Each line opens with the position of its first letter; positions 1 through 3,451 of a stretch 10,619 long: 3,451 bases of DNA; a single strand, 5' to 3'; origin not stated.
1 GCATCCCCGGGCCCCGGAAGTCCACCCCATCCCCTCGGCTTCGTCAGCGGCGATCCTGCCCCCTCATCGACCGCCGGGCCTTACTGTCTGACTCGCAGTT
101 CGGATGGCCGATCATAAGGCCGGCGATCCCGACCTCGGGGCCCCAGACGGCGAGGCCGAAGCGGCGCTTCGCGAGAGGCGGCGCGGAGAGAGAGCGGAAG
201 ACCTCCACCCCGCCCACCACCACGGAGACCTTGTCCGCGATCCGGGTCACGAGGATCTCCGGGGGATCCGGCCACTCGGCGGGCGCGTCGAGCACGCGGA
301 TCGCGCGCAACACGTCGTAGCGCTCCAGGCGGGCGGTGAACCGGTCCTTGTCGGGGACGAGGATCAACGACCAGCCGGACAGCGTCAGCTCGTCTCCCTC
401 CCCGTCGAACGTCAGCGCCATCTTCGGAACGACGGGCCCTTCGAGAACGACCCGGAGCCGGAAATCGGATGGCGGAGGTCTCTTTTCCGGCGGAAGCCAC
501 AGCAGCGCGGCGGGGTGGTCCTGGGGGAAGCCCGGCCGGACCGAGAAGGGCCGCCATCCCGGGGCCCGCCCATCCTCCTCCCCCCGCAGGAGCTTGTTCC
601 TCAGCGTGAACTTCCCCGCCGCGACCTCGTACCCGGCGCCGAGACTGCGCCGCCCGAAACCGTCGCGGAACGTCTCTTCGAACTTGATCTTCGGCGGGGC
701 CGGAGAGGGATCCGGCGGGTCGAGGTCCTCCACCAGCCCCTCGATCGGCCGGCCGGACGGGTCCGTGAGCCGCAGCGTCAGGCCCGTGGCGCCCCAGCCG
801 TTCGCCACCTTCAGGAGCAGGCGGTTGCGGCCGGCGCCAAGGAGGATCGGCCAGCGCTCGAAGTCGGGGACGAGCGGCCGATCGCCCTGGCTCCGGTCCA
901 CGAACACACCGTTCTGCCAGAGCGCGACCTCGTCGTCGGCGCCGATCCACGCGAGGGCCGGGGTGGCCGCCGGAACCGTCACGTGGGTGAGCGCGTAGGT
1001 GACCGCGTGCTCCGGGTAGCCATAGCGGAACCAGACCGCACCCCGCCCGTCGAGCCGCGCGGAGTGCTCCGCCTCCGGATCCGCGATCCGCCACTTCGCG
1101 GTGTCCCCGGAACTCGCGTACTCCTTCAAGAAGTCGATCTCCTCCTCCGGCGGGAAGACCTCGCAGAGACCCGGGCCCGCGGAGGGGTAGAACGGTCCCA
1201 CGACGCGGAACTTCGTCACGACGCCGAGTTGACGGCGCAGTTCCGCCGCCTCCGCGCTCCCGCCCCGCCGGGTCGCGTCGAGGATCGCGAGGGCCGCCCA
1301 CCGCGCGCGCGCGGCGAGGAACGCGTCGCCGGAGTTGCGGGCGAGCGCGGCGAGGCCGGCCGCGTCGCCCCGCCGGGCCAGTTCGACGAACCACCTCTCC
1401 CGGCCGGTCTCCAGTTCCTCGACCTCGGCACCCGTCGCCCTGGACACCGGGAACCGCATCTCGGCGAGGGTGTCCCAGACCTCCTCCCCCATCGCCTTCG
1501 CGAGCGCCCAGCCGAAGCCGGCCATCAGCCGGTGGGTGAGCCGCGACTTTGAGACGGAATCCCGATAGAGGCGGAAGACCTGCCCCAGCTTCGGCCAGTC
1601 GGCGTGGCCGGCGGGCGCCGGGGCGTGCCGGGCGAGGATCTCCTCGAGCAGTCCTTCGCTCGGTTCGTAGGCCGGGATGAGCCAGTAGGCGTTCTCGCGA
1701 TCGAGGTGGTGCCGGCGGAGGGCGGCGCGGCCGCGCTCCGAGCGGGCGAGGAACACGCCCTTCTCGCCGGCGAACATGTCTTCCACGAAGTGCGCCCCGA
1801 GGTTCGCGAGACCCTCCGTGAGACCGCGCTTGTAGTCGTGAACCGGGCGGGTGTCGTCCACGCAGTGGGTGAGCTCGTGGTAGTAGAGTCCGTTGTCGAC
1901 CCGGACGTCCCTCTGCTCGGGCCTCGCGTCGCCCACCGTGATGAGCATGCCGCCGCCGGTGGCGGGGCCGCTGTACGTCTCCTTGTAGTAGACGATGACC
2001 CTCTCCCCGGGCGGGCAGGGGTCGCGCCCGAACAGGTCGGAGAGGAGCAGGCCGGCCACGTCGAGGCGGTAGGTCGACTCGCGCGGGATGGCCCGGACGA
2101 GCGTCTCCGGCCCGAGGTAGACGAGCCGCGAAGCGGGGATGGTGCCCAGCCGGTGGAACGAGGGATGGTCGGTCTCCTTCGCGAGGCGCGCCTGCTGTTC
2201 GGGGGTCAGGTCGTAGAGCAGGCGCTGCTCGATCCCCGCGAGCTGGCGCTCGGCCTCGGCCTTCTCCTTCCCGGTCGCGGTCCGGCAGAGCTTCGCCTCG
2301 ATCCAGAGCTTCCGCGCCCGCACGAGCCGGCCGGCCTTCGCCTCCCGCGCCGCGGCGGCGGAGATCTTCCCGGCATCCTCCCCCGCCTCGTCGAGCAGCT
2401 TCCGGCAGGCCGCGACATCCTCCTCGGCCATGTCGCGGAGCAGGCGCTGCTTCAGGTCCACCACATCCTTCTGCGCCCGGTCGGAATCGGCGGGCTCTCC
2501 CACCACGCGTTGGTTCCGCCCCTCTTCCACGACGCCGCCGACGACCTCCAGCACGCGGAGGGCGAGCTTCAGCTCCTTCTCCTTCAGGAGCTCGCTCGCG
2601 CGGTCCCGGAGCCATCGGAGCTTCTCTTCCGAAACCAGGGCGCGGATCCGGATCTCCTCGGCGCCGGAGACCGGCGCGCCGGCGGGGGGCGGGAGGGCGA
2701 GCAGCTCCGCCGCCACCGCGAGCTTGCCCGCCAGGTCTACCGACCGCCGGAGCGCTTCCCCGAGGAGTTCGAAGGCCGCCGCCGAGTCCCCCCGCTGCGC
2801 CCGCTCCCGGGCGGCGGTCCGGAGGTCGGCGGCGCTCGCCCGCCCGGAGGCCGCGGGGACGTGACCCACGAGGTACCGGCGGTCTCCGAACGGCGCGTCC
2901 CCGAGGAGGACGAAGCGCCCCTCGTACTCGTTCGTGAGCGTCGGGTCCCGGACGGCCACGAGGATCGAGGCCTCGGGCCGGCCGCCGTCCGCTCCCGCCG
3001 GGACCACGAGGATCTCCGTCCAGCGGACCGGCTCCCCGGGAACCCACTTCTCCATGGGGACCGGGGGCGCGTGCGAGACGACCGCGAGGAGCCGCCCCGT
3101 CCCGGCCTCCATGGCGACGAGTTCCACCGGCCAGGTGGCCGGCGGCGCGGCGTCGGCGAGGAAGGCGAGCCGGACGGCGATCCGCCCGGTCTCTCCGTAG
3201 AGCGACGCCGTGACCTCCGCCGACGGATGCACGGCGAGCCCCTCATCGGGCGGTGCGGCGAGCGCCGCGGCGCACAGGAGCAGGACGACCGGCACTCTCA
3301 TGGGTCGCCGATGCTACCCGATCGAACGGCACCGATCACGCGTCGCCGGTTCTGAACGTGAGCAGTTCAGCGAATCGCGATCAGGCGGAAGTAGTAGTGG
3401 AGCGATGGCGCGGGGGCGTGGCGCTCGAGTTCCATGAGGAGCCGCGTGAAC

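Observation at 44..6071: Candidate envelope or peptide-modification locus: FemAB-like transferase plus methyltransferase (coupled), divergent from Trm112-methyltransferase plus giant secreted gluzincin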

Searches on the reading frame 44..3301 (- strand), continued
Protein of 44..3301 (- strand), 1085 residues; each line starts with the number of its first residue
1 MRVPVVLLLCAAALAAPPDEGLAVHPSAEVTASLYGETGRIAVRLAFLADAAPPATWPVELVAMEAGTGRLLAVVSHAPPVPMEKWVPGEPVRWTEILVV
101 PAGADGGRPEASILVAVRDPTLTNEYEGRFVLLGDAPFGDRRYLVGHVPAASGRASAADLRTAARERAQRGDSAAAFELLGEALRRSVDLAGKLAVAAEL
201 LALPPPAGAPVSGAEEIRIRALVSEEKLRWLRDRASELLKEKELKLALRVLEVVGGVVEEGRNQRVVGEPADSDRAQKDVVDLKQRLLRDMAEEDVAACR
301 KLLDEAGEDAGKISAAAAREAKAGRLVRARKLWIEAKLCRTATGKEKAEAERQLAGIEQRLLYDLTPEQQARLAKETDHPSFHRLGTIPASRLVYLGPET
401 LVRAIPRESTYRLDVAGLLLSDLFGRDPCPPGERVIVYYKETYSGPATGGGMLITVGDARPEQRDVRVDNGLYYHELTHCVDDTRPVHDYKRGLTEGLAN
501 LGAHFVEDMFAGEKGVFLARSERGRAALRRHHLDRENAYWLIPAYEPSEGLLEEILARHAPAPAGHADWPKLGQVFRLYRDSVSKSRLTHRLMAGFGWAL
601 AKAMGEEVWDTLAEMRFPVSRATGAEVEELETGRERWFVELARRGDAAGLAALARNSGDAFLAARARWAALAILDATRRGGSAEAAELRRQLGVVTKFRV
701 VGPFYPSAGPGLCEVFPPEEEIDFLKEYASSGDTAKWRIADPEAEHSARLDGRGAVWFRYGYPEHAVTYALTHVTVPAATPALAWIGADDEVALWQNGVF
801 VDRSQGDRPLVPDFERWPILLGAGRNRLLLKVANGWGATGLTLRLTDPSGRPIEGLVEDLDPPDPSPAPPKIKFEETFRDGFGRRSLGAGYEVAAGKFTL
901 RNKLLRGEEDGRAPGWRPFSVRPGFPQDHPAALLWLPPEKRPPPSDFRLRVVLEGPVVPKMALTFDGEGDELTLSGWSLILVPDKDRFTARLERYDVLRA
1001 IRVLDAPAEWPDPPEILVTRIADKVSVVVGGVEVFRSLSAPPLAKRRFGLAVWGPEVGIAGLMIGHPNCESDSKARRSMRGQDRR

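Call 51: fold_search(model_id=the predicted structure, library=pdb)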
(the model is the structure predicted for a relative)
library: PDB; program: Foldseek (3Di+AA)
matches with E <= 10: 1650; with E <= 0.001: 63
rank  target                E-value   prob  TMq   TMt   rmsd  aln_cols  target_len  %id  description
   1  5nxb_A                1.9e-06  1.00  0.14  0.22  21.9       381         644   10  Mouse galactocerebrosidase in complex with saposin A (released 2017-05-24)
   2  3zr5_A                2.5e-06  1.00  0.13  0.21  21.2       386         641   10  STRUCTURE OF GALACTOCEREBROSIDASE FROM MOUSE (released 2011-09-28)
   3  4ccc_A                5.0e-06  1.00  0.14  0.22  22.1       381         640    9  STRUCTURE OF MOUSE GALACTOCEREBROSIDASE WITH 4NBDG: ENZYME-SUBSTRATE COMPLEX (released 2013-12-11)
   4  1px3_A                6.0e-05  1.00  0.07  0.07  16.9       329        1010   11  E. COLI (LACZ) BETA-GALACTOSIDASE (G794A) (released 2004-06-15)
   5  3vd3_A                7.5e-05  1.00  0.07  0.07  16.7       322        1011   12  E. coli (lacZ) beta-galactosidase (N460D) (released 2012-04-11)
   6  6qud                  7.8e-05  1.00  0.07  0.08  17.4       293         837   12  2-deoxy-galactose reaction intermediate of a Truncated beta-galactosidase III from Bifidobacterium bifidum (released 2020-03-18)
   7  6x1q_A                9.7e-05  1.00  0.07  0.07  16.6       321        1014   11  1.8 Angstrom resolution structure of b-galactosidase with a 200 kV cryoARM electron microscope (released 2020-07-01)
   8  1px3_B                9.7e-05  1.00  0.06  0.07  16.8       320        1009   11  E. COLI (LACZ) BETA-GALACTOSIDASE (G794A) (released 2004-06-15)
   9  3iaq_A                1.2e-04  1.00  0.07  0.07  16.7       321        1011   12  E. coli (lacz) beta-galactosidase (E416V) (released 2009-12-29)
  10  1px4_A                1.4e-04  1.00  0.06  0.07  17.1       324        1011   10  E. COLI (LACZ) BETA-GALACTOSIDASE (G794A) WITH IPTG BOUND (released 2004-06-15)
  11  6kuz_A                1.4e-04  0.99  0.06  0.07  16.6       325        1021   11  E.coli beta-galactosidase (E537Q) in complex with fluorescent probe KSL01 (released 2020-07-08)
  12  6qdi                  1.6e-04  1.00  0.07  0.25  17.5       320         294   15  anti-sigma factor domain-containing protein from Clostridium clariflavum (released 2019-06-12)
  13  6qe7_C                1.7e-04  1.00  0.08  0.27  17.0       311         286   12  anti-sigma factor domain-containing protein (released 2019-06-12)
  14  4duv_A                1.8e-04  0.99  0.06  0.07  16.7       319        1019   11  E. coli (lacZ) beta-galactosidase (G974A) 2-deoxy-galactosyl-enzyme and bis-Tris complex (released 2013-04-03)
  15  4duw_A                1.9e-04  1.00  0.07  0.07  16.8       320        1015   12  E. coli (lacZ) beta-galactosidase (G974A) in complex with allolactose (released 2013-03-20)
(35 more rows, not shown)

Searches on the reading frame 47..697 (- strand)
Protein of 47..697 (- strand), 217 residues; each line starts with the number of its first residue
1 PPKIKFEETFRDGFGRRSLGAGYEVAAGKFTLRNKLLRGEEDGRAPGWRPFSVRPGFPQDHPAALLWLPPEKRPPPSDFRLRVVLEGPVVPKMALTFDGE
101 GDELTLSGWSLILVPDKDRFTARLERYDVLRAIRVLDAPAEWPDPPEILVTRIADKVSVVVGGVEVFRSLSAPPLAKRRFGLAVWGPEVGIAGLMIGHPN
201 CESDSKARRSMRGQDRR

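Call 25: search_protein_families(library=pfam, proteins=[window:47-697:-], max_evalue=10)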
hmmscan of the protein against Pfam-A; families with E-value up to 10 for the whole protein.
seq(217 aa): 0 families

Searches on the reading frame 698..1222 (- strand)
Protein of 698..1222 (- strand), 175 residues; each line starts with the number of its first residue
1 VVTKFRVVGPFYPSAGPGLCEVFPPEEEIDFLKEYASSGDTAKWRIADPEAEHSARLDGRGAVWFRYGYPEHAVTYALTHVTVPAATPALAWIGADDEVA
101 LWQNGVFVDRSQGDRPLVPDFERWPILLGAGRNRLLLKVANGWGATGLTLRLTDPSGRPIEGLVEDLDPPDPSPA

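Call 25: search_protein_families(library=pfam, proteins=[window:698-1222:-], max_evalue=10)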
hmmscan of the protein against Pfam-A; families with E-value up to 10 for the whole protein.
seq(175 aa): 1 family
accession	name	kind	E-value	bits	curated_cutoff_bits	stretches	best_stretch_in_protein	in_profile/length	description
PF22686.1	Alg17C_C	-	0.032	14.4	27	1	47-64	15-32/39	Exo-oligoalginate lyase-like, C-terminal domain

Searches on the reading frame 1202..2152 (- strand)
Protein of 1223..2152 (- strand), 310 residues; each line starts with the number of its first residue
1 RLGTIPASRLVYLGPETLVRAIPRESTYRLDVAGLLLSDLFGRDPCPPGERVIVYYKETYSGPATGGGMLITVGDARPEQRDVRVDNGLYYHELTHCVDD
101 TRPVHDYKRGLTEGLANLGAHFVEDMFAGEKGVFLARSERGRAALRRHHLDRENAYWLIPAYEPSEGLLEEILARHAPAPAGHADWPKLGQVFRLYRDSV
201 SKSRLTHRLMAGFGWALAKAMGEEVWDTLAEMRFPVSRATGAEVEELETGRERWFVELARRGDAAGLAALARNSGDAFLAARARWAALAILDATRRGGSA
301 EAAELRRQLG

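Call 25: search_protein_families(library=pfam, proteins=[window:1223-2152:-], max_evalue=10)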
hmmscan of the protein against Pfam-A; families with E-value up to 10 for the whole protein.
seq(310 aa): 1 family
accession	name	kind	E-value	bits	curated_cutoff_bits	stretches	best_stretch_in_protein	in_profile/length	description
PF02979.21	NHase_alpha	-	0.079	12.8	27.2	1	186-239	102-158/184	Nitrile hydratase, alpha chain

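Call 63: search_solved_structures(query=A3, max_evalue=10, show_alignments=3)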
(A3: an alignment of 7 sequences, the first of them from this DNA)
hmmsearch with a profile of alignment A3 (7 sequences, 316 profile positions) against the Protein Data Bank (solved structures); distinct sequences matched with E-value up to 10: 22.
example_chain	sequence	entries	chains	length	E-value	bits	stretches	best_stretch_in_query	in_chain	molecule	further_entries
9rsf_A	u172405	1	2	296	0.35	13.5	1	183-224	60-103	CD1d molecule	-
3chj_A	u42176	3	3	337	0.5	12.9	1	121-184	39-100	Alpha-14 giardin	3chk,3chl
7qop_A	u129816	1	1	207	0.57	12.8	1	194-260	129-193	Nitrile hydratase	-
2dpp_A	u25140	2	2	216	0.66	12.5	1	194-260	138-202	Nitrile hydratase alpha subunit | Nitrile hydratase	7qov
3hht_A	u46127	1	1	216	0.66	12.5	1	194-260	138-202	Nitrile hydratase alpha subunit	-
7qou_A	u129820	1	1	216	0.69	12.5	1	194-261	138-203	Nitrile hydratase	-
7qom_A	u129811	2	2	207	0.82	12.2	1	194-260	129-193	Nitrile hydratase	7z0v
7qoy_A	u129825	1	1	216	0.89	12.1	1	194-260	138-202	Nitrile hydratase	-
1v29_A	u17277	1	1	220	1.1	11.9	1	194-263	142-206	nitrile hydratase a chain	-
3tzv_C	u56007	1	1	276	1.4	11.4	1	183-218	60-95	Antigen-presenting glycoprotein CD1d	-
3u0p_A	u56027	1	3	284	1.5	11.4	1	183-218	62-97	Antigen-presenting glycoprotein CD1d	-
3sdx_A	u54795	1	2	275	1.6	11.3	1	183-218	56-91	Antigen-presenting glycoprotein CD1d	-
2po6_A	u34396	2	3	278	1.6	11.3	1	183-218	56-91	T-cell surface glycoprotein CD1d | Antigen-presenting glycoprotein CD1d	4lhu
9o4x_A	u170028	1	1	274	1.6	11.3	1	183-218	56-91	Antigen-presenting glycoprotein CD1d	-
4wo4_A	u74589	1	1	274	1.6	11.3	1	183-218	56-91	Antigen-presenting glycoprotein CD1d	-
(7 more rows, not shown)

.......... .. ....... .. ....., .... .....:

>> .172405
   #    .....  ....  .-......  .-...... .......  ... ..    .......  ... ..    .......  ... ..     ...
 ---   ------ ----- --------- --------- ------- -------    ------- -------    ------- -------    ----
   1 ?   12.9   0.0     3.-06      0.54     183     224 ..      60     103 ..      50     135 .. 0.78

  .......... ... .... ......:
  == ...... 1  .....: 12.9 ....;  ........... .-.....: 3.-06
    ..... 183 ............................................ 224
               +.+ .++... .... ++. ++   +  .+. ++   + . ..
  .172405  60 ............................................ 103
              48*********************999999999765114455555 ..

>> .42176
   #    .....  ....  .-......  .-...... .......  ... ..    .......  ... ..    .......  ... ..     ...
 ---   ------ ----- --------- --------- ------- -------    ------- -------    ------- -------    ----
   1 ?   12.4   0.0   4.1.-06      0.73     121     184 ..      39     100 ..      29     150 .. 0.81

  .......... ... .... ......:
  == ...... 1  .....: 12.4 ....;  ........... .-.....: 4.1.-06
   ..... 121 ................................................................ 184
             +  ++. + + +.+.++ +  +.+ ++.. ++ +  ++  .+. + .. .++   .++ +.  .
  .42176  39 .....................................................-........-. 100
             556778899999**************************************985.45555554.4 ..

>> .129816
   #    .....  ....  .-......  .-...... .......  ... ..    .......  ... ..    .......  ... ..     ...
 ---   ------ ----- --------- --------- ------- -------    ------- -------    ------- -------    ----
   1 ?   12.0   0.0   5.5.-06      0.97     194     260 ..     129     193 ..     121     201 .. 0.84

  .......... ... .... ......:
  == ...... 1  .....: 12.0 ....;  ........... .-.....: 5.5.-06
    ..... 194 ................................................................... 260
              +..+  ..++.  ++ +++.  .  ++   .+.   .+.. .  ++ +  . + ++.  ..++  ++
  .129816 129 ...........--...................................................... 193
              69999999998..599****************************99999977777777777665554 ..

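Call 71: search_protein_representatives(alignment_id=A3)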
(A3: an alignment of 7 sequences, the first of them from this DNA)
Query: 7 sequences, 316 profile positions. Proteins with E-value up to 0.001 (for the whole library): 92; up to 1e-10: 60; up to 1e-30: 47. The best 92 are listed.
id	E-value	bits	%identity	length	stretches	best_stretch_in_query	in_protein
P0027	4.2e-133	460.1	-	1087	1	2-316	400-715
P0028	1.5e-113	395.8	-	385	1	1-214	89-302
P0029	3.2e-105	368.5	-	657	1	1-246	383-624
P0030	4.8e-105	367.9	-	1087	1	1-316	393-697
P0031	1.0e-104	366.8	-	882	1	2-316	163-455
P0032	9.0e-103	360.4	-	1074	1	2-316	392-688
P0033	1.8e-99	349.5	-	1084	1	2-315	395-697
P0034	8.3e-99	347.4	-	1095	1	2-316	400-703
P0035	1.5e-97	343.3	-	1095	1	3-315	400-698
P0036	5.4e-97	341.4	-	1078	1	4-294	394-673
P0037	6.3e-97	341.2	-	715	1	3-316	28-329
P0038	4.8e-96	338.3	-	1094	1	2-316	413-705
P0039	8.3e-95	334.3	-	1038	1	2-314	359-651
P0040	3.3e-93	329.0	-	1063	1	1-314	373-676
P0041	8.8e-91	321.0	-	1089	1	2-315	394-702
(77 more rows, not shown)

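Call 73: search_protein_families(library=pfam, alignment_id=A4, max_evalue=0.01)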
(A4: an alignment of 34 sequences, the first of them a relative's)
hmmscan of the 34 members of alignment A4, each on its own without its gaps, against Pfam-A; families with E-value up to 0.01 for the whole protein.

A. member 1, P0077 (429 aa): 0 families

B. families by the number of members that match (of 34 scanned): 10 families
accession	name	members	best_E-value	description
PF13646.12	HEAT_2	11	2e-10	HEAT repeats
PF02985.28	HEAT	5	0.00031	HEAT repeat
PF13513.12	HEAT_EZ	2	0.00087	HEAT-like repeat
PF14683.12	CBM-like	1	2.4e-10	Polysaccharide lyase family 4, domain III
PF23374.1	Fn3_arc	1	2.5e-10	Archaeal fibronectin-III type-like domain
PF13715.12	CarbopepD_reg_2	1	1.6e-08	CarboxypepD_reg-like domain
PF08308.17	PEGA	1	1.8e-08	PEGA domain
PF02837.24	Glyco_hydro_2_N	1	0.0019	Glycosyl hydrolases family 2, sugar binding domain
PF13402.12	Peptidase_M60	1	0.003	Peptidase M60, enhancin and enhancin-like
PF18099.7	CBM_35_2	1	0.008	Carbohydrate binding module (family 35)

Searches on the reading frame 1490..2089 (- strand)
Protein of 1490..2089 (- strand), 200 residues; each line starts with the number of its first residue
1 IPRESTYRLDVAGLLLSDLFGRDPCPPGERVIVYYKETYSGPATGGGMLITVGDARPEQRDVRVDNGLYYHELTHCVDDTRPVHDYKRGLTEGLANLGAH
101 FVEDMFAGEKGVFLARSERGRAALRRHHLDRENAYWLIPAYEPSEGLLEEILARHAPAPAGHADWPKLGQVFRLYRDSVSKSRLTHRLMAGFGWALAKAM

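Call 93: search_solved_structures(query=A6, max_evalue=10, show_alignments=3)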
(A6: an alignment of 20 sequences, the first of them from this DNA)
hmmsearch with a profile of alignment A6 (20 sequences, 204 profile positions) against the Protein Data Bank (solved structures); distinct sequences matched with E-value up to 10: 3.
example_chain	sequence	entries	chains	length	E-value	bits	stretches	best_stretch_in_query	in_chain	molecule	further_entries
6o56_A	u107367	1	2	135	0.17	14.5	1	94-154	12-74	CRISPR-associated endonuclease Cas9/Csn1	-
2csn_A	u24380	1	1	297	0.48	13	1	126-167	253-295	CASEIN KINASE-1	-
1csn_A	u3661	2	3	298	0.49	13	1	126-167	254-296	CASEIN KINASE-1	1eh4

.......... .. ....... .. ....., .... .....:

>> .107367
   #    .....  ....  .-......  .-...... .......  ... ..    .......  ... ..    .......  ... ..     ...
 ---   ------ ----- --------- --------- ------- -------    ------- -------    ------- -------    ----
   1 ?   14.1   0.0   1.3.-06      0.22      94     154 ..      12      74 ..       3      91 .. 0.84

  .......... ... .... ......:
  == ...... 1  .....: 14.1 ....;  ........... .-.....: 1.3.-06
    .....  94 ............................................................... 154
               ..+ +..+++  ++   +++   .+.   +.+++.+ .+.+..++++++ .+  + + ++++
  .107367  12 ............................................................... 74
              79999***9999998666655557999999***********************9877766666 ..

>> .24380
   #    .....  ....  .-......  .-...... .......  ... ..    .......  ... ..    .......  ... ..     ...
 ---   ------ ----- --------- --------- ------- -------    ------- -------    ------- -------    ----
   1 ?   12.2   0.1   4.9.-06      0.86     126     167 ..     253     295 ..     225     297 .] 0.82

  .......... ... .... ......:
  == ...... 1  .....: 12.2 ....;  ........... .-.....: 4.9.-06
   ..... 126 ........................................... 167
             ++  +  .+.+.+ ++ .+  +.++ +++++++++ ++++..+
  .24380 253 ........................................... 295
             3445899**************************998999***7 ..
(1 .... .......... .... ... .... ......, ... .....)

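Call 95: search_protein_families(library=pfam, alignment_id=A6, max_evalue=5)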
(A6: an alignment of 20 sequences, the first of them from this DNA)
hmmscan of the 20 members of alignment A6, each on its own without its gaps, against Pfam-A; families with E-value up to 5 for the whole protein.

A. member 1, seq(200 aa): 0 families

B. families by the number of members that match (of 20 scanned): 5 families
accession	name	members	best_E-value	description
PF14247.12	DUF4344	1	0.0066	Putative metallopeptidase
PF04450.18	BSP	1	0.067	Peptidase of plants and bacteria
PF10023.15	Aminopep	1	0.15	Putative aminopeptidase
PF01433.26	Peptidase_M1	1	0.17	Peptidase family M1 domain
PF21244.3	PurT_C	1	0.28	PurT, C-terminal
